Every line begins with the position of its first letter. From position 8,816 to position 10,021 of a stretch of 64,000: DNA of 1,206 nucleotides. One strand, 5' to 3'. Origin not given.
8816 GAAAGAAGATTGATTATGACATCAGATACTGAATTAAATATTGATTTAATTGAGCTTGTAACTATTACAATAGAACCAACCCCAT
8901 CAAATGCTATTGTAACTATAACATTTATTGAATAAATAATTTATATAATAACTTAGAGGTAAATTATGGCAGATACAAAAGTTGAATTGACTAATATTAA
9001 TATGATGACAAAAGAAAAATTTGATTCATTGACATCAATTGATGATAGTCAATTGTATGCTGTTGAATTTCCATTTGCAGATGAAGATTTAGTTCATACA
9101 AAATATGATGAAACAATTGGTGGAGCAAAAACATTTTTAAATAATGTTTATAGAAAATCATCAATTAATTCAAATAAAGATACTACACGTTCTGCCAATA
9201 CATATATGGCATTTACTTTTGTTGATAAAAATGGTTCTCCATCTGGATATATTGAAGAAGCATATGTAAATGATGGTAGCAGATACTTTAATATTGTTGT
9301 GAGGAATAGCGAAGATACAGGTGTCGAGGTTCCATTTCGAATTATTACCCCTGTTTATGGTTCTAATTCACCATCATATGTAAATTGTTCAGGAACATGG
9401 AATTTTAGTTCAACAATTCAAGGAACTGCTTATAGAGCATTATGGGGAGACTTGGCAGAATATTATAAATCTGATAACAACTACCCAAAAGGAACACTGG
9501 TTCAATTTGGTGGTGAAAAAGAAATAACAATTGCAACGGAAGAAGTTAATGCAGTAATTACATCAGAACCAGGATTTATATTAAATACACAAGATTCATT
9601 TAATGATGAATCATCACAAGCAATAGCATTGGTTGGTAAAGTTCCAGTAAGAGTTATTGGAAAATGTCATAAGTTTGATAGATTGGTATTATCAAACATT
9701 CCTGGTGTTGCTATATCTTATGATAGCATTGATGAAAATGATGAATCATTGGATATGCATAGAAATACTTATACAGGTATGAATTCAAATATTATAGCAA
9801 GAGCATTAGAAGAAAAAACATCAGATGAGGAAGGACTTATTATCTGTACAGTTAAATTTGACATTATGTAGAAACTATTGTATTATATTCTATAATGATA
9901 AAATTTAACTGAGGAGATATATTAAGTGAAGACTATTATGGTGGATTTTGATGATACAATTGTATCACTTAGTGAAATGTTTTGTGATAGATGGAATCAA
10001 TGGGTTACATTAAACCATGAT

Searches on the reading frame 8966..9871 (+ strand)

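Call 68: search_protein_families(library=phrogs, proteins=[window:8966-9871:+], max_evalue=0.0001)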
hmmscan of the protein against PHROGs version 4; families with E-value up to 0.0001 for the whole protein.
window:8966-9871:+ (301 aa): 1 family
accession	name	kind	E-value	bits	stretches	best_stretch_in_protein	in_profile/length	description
phrog_6427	-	unknown function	8e-10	38.8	1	151-251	541-642/675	-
